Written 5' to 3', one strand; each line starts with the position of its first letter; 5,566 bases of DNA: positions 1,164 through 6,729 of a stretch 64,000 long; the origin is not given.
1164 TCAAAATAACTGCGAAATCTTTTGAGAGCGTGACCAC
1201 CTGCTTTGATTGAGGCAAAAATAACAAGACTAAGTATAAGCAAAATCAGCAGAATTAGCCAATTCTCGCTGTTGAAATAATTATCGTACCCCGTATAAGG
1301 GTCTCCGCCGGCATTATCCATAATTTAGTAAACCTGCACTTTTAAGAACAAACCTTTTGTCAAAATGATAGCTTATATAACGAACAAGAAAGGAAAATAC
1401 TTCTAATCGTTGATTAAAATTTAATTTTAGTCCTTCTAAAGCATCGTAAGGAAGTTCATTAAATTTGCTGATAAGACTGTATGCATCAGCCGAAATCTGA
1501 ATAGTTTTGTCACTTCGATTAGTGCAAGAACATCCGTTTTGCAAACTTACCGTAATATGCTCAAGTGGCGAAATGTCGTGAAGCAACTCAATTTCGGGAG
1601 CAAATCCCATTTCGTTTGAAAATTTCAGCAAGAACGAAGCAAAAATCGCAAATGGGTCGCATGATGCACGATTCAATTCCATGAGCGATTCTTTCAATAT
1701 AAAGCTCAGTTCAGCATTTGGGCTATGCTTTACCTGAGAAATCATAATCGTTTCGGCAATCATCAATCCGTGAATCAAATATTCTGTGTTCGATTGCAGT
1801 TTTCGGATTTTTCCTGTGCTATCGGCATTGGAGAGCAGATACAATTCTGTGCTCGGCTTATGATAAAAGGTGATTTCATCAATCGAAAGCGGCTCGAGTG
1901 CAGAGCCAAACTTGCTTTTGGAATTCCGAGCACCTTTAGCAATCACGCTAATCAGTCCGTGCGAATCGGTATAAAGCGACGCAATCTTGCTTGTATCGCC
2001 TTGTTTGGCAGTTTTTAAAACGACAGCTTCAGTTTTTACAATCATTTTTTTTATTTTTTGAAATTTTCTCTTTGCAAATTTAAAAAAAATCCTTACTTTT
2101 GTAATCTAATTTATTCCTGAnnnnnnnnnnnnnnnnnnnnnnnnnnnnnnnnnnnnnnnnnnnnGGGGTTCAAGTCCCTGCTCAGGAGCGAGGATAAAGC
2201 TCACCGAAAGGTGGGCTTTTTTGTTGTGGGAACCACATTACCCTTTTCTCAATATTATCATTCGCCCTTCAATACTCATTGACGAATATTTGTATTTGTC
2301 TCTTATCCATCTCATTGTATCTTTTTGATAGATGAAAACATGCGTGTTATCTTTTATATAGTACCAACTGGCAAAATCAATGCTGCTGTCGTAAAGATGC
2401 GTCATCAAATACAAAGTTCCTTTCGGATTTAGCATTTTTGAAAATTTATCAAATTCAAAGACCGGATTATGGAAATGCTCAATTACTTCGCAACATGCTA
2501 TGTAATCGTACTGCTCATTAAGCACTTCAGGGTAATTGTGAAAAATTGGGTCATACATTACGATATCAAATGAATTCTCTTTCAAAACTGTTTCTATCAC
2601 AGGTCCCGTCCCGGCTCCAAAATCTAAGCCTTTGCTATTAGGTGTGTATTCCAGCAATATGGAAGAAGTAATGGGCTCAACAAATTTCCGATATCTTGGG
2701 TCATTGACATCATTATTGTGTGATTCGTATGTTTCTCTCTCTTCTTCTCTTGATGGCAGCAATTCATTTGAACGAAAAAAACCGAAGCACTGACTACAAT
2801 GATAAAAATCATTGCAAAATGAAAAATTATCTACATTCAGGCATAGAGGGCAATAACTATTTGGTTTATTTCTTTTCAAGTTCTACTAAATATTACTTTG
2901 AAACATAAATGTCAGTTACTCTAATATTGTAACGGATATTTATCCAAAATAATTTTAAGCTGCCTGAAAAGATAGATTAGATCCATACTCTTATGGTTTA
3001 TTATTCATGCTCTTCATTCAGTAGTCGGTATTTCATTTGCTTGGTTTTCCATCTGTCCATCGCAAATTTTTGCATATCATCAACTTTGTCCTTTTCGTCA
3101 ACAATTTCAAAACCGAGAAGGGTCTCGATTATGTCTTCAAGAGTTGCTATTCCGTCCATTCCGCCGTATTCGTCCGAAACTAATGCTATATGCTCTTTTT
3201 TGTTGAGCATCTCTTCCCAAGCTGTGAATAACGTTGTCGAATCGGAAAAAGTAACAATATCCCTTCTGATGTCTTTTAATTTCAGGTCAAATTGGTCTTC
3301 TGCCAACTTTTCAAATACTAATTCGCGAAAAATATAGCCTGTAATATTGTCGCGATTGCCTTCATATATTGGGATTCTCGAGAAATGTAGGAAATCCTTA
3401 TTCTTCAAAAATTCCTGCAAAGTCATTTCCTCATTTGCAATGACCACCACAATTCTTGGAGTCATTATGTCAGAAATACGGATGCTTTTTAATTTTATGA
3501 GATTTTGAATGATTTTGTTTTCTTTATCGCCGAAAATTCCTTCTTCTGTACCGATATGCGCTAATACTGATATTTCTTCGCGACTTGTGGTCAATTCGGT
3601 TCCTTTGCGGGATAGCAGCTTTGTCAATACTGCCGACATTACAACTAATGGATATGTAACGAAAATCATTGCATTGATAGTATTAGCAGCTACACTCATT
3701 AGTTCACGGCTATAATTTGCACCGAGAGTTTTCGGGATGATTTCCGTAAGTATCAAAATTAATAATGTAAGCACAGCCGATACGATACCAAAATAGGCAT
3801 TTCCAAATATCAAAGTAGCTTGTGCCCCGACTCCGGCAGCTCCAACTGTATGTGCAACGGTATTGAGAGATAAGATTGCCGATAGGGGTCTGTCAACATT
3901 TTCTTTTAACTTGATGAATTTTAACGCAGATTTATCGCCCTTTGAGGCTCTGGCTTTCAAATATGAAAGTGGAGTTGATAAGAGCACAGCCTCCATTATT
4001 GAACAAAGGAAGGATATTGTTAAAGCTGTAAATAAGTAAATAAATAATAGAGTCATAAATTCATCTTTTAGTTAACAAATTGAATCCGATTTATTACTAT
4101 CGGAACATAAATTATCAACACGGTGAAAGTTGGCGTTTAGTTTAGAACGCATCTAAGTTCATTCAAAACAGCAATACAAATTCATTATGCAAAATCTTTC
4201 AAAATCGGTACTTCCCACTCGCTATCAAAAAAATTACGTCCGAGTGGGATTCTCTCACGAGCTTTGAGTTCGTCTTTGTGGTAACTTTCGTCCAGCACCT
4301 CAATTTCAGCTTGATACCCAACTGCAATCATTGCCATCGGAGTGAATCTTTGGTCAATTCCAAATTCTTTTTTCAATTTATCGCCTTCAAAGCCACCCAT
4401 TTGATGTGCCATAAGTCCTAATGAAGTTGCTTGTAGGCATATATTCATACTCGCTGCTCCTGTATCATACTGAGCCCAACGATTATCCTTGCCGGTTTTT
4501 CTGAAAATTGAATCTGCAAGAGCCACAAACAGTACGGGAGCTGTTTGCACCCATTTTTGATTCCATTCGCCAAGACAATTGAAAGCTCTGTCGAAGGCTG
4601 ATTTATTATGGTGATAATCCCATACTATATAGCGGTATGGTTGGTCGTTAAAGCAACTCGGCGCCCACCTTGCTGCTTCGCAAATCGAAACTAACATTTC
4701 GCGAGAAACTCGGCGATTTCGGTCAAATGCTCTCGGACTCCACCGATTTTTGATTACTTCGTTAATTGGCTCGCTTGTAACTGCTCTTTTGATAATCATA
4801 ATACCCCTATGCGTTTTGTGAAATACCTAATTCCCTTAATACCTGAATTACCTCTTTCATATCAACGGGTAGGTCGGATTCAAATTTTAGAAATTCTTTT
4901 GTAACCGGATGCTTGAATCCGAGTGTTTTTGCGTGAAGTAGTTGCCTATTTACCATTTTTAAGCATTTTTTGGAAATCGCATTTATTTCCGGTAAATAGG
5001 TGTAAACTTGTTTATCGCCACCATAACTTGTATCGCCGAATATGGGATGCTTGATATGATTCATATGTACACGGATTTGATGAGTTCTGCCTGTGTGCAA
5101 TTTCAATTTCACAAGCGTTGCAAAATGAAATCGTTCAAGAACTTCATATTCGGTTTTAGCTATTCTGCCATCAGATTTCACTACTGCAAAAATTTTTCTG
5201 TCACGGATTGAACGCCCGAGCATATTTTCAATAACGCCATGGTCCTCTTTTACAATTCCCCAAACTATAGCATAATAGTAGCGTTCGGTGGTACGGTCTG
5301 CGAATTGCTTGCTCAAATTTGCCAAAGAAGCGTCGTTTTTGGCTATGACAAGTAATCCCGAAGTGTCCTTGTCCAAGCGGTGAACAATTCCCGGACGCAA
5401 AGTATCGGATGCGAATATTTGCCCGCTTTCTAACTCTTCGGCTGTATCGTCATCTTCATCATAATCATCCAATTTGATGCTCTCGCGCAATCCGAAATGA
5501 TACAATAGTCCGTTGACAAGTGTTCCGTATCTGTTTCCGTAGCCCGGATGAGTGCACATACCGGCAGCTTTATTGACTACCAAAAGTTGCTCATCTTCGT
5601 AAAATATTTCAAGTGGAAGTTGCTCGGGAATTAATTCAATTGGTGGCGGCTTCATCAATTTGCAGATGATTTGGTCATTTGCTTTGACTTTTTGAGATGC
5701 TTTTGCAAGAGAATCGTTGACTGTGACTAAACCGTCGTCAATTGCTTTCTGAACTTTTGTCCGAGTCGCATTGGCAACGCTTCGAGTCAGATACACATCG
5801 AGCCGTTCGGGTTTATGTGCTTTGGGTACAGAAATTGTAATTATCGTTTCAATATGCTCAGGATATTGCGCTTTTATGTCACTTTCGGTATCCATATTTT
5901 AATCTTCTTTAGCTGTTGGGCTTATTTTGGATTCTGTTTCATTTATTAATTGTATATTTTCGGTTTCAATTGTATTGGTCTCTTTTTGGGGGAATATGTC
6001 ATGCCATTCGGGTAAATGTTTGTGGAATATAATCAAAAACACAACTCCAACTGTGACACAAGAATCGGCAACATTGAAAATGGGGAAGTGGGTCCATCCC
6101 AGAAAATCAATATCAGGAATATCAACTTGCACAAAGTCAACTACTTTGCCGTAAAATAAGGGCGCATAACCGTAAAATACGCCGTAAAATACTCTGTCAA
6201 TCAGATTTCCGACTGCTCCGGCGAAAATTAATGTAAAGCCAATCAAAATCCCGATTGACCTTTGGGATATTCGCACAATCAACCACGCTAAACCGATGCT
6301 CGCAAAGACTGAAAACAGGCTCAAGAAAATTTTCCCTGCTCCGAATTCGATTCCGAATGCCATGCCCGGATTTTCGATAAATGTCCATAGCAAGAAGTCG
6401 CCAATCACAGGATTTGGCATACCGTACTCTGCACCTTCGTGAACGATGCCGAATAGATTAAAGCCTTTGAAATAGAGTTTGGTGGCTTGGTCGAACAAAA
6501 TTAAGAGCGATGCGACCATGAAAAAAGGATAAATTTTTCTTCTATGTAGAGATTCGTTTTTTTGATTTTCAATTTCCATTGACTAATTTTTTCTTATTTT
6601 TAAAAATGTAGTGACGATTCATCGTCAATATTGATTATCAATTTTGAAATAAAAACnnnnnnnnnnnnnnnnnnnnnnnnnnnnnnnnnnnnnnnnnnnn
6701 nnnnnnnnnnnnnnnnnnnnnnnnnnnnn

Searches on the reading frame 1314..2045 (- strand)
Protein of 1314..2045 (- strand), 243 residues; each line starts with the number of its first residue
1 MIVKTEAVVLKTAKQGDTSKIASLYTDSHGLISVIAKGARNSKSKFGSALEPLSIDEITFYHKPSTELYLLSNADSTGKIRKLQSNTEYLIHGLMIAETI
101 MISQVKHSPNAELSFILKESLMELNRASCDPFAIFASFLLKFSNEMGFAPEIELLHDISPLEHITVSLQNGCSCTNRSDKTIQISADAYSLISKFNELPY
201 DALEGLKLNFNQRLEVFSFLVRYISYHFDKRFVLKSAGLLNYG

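Call 47: search_protein_families(library=pfam, proteins=[window:1314-2045:-], max_evalue=0.00001)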
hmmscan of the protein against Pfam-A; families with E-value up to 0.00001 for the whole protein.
window:1314-2045:- (243 aa): 2 families
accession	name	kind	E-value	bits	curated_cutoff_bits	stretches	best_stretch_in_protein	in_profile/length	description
PF11967.14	RecO_N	-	1.8e-19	70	27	1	1-76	1-76/80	Recombination protein O N terminal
PF02565.21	RecO_C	-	1.4e-11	44.8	22.1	1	88-232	5-153/157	Recombination protein O C terminal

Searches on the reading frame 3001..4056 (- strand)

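Call 47: search_protein_families(library=pfam, proteins=[window:3001-4056:-], max_evalue=0.00001)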
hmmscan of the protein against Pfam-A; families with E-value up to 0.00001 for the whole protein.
window:3001-4056:- (351 aa): 2 families
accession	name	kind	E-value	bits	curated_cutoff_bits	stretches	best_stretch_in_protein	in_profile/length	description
PF01595.25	CNNM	-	2.9e-26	92.7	28.4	1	9-178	4-180/181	Cyclin M transmembrane N-terminal domain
PF00571.33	CBS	-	1e-11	45.4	24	1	261-314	2-56/57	CBS domain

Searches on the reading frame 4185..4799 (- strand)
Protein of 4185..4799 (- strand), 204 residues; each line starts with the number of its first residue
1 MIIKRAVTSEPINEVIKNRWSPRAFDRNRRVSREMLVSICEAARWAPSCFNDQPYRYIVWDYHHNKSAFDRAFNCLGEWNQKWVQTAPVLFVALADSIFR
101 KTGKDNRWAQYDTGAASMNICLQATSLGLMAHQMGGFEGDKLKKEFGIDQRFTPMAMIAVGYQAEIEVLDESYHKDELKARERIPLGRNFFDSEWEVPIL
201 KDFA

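Call 47: search_protein_families(library=pfam, proteins=[window:4185-4799:-], max_evalue=0.00001)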
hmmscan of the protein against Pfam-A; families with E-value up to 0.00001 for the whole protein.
window:4185-4799:- (204 aa): 2 families
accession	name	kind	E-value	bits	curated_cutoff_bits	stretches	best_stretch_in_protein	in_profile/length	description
PF00881.29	Nitroreductase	-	2.4e-25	90.1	23.5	1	16-162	1-167/167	Nitroreductase family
PF14512.11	TM1586_NiRdase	-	3.5e-06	27.2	27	0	32-58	156-182/215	Putative TM nitroreductase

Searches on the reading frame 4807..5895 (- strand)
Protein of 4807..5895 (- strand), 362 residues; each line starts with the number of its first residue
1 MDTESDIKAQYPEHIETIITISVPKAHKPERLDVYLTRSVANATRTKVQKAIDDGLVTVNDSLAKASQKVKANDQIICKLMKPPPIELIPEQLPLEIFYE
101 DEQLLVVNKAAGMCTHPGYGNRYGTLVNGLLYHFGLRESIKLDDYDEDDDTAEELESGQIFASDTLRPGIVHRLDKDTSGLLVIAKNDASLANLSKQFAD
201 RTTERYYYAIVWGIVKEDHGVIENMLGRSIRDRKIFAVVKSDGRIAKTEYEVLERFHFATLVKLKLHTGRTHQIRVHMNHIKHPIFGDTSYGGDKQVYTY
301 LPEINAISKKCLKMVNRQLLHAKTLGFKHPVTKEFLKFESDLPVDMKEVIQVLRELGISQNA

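Call 47: search_protein_families(library=pfam, proteins=[window:4807-5895:-], max_evalue=0.00001)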
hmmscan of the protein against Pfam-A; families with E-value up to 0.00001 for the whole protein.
window:4807-5895:- (362 aa): 2 families
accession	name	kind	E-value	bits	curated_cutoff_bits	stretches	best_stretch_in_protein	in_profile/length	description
PF00849.27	PseudoU_synth_2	-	8.9e-34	117.3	26.8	1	103-280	1-152/152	RNA pseudouridylate synthase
PF01479.30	S4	-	3.7e-10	39.8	22.8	1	30-76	1-48/48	S4 domain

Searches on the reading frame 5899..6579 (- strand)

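Call 47: search_protein_families(library=pfam, proteins=[window:5899-6579:-], max_evalue=0.00001)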
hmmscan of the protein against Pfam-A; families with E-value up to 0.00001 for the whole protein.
window:5899-6579:- (226 aa): 1 family
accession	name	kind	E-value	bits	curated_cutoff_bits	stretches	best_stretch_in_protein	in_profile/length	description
PF01252.23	Peptidase_A8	-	2e-32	112.8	25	1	23-185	2-139/142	Signal peptidase (SPase) II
